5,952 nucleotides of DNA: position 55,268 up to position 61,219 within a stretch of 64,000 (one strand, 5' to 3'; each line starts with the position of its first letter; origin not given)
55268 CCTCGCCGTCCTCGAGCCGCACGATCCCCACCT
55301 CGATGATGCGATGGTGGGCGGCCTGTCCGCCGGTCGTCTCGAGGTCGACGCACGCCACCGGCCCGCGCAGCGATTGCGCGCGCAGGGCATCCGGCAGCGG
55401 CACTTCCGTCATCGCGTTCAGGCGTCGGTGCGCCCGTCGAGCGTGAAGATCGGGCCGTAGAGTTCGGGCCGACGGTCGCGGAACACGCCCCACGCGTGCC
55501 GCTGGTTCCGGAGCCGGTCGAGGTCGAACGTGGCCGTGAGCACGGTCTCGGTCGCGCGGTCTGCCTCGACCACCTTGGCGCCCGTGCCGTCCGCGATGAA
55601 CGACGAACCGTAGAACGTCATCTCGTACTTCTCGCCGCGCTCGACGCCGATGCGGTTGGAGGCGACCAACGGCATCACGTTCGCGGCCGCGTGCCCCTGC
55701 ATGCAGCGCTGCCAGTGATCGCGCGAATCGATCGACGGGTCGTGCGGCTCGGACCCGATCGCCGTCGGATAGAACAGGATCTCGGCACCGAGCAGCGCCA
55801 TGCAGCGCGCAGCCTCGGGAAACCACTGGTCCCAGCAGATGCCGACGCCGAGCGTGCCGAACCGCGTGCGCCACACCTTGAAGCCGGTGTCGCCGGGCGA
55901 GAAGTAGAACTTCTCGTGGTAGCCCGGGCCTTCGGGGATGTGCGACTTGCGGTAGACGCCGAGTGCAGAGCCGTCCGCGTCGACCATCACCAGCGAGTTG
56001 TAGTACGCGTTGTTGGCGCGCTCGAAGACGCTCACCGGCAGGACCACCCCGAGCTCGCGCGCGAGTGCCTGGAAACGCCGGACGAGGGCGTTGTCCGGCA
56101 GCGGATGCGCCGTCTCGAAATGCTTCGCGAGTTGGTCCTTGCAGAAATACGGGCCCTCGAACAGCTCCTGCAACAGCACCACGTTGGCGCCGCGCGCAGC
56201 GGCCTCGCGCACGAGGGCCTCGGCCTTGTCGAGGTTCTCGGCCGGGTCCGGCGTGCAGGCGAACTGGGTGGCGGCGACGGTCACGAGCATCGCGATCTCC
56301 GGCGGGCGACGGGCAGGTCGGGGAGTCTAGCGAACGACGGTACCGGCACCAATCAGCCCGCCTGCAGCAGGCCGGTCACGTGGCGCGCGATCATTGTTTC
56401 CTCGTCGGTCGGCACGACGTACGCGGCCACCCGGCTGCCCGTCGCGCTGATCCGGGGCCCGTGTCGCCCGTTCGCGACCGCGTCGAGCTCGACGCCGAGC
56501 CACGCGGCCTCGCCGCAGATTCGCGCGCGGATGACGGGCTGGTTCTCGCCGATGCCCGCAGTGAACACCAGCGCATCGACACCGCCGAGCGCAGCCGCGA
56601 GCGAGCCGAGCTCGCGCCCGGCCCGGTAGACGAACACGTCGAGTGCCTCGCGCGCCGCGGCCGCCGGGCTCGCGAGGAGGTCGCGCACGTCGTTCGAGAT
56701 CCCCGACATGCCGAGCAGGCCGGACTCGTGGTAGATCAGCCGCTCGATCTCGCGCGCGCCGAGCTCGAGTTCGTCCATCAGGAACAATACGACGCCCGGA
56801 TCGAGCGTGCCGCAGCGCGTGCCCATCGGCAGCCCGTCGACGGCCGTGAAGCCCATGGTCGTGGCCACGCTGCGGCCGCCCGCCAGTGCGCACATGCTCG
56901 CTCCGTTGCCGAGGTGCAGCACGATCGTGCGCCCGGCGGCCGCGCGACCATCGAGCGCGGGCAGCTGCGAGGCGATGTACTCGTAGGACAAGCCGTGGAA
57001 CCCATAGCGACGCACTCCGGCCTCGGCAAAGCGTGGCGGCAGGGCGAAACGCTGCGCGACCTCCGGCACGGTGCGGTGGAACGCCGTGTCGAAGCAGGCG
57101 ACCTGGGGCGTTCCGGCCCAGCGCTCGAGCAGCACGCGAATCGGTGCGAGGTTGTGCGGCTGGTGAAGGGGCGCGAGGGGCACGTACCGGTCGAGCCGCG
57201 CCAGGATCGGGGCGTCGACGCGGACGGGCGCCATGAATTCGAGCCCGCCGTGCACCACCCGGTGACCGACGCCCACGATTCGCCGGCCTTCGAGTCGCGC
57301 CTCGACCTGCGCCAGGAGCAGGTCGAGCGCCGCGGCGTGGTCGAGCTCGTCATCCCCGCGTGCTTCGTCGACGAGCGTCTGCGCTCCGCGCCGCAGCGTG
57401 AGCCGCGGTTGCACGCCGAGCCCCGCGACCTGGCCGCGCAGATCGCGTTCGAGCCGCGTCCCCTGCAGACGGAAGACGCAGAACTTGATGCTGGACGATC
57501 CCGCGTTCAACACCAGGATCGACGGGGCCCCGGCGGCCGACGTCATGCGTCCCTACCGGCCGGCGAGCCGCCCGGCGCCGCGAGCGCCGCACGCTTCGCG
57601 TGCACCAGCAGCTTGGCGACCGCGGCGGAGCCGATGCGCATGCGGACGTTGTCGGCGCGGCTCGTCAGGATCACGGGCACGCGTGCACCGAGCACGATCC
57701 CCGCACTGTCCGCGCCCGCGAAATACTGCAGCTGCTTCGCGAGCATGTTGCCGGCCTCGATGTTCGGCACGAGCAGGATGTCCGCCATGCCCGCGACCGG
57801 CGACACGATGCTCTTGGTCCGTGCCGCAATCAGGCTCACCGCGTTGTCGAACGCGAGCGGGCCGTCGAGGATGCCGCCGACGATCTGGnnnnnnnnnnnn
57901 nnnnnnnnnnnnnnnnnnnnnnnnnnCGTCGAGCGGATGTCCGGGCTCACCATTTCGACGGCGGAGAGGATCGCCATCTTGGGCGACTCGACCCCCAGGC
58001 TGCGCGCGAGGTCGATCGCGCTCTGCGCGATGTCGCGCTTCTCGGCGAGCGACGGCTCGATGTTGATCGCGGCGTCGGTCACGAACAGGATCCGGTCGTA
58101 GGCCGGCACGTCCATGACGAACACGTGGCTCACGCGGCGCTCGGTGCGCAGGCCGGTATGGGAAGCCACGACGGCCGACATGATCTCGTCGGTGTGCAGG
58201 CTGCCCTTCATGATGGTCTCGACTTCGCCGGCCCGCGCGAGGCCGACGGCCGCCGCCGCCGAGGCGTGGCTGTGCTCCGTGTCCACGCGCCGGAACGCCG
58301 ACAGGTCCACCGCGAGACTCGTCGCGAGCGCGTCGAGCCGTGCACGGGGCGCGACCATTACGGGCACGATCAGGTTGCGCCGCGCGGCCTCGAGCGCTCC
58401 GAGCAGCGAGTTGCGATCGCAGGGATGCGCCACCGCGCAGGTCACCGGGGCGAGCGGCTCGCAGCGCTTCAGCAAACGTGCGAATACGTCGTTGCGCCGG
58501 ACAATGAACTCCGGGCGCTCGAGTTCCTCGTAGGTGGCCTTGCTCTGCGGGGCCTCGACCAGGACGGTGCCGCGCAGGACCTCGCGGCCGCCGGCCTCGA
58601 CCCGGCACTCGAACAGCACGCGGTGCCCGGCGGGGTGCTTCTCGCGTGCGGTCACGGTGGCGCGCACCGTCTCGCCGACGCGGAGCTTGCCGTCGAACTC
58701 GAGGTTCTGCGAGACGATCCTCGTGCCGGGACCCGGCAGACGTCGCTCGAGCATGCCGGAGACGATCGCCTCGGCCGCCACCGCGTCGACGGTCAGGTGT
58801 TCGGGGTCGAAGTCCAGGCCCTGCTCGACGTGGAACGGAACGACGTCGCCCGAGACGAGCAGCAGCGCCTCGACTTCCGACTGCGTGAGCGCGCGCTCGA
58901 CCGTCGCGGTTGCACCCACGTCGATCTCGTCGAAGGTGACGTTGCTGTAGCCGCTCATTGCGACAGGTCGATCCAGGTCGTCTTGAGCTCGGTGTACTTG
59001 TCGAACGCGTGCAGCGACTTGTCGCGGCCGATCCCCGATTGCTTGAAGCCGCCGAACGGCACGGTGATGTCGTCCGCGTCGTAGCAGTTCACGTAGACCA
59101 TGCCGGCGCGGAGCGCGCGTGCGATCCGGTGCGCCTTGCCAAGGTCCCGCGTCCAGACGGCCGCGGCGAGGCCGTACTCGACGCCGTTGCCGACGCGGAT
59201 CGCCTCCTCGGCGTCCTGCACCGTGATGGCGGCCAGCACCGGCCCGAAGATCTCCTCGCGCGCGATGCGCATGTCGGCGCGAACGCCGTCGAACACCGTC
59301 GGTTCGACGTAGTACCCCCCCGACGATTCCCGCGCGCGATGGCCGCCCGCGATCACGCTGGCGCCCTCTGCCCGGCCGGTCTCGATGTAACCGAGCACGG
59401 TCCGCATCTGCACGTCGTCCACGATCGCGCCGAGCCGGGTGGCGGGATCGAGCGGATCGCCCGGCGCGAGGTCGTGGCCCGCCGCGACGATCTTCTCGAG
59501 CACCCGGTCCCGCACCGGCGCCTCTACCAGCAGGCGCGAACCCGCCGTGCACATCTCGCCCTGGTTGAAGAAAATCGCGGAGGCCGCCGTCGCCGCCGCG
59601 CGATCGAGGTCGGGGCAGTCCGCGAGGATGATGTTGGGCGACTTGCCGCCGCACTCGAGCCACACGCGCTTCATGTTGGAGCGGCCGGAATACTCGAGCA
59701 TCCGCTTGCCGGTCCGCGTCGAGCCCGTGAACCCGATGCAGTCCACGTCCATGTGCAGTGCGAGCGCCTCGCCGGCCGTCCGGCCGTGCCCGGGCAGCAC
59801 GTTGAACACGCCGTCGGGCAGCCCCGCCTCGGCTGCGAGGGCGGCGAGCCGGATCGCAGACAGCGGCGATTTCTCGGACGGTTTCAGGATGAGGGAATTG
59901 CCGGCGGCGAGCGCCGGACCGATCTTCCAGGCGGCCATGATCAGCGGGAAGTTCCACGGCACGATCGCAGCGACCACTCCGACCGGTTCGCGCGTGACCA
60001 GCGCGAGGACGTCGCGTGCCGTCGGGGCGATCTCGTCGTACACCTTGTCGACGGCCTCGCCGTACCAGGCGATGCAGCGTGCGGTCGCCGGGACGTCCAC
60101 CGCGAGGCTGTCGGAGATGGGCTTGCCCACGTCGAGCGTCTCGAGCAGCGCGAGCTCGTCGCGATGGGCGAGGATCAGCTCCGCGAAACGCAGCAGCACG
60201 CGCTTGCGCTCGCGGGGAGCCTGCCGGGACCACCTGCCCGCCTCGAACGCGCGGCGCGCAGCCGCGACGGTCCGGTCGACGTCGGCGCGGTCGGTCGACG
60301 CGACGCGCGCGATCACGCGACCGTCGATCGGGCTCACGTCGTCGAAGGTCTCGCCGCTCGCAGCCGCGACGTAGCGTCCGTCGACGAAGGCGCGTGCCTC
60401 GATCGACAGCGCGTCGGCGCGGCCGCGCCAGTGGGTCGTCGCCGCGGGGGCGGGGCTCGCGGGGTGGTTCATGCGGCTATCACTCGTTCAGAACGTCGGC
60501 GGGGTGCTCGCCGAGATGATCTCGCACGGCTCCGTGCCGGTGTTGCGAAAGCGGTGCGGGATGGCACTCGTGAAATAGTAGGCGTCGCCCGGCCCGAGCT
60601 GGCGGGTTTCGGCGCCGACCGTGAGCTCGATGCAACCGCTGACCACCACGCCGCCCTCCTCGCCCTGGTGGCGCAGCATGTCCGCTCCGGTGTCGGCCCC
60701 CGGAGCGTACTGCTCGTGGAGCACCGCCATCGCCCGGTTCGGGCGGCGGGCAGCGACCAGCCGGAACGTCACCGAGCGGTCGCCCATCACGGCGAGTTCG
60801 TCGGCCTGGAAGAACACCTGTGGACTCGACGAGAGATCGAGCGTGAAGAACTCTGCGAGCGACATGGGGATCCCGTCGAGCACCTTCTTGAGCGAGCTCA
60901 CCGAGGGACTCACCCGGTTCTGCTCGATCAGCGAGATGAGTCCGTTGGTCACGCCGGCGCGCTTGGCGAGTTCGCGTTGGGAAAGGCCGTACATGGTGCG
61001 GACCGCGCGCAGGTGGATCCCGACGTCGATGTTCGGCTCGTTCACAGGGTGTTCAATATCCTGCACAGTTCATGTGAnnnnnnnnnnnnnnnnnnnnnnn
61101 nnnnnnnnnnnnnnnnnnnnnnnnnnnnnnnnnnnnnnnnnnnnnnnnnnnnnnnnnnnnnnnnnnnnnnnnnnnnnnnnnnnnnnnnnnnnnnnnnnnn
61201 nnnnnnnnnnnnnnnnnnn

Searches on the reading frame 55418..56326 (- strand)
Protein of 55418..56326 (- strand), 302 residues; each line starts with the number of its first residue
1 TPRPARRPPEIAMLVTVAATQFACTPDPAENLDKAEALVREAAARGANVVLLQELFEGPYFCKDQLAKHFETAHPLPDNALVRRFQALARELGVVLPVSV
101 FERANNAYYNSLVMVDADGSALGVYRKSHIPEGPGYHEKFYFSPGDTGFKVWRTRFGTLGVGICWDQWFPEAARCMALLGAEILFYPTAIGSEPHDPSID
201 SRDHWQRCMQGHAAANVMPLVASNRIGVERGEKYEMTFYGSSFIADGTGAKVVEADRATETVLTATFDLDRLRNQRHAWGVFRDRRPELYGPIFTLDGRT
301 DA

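Call 98: search_protein_families(library=pfam, proteins=[window:55418-56326:-], max_evalue=0.001)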
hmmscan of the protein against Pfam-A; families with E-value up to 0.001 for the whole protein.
window:55418-56326:- (302 aa): 1 family
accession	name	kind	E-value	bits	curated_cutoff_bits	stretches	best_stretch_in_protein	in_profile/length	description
PF00795.27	CN_hydrolase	-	5.7e-58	196.7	23.2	1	16-276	1-255/256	Carbon-nitrogen hydrolase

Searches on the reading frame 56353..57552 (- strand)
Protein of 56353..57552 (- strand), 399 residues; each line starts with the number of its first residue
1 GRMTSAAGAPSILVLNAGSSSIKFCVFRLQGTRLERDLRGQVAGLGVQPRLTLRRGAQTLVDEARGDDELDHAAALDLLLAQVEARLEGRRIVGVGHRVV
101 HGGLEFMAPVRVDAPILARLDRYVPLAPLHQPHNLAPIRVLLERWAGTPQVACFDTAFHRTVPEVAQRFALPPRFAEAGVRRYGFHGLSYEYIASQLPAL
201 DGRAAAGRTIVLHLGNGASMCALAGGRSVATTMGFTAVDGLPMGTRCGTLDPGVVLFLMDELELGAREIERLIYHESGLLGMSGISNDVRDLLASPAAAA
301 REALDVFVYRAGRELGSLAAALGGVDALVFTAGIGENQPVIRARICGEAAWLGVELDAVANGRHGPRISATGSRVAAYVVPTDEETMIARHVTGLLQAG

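Call 98: search_protein_families(library=pfam, proteins=[window:56353-57552:-], max_evalue=0.001)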
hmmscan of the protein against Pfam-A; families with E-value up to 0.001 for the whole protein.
window:56353-57552:- (399 aa): 1 family
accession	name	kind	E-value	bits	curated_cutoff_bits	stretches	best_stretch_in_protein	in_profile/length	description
PF00871.23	Acetate_kinase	-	3.1e-105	352.5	22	1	12-390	2-392/392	Acetokinase family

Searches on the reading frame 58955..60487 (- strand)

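Call 98: search_protein_families(library=pfam, proteins=[window:58955-60487:-], max_evalue=0.001)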
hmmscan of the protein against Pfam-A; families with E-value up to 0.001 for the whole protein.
window:58955-60487:- (510 aa): 1 family
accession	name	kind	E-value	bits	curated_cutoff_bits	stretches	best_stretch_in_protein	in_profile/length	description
PF00171.27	Aldedh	-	1.4e-170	568.2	23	1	40-503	2-460/461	Aldehyde dehydrogenase family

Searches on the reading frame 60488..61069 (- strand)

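Call 98: search_protein_families(library=pfam, proteins=[window:60488-61069:-], max_evalue=0.001)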
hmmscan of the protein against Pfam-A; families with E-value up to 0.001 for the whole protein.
window:60488-61069:- (193 aa): 5 families
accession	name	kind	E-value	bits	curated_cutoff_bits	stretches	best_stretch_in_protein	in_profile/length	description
PF07883.17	Cupin_2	-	1.4e-18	66.7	27.2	1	119-186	3-68/70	Cupin domain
PF01381.28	HTH_3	-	1.6e-10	41.3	23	1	20-74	1-55/55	Helix-turn-helix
PF13560.12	HTH_31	-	1.5e-06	28.9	27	1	16-65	2-52/64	Helix-turn-helix domain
PF12844.13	HTH_19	-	1.6e-05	25.1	30.2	1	17-62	1-46/64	Helix-turn-helix domain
PF01050.24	MannoseP_isomer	-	0.00042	20.9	23.6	1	122-186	36-99/116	Mannose-6-phosphate isomerase C-terminal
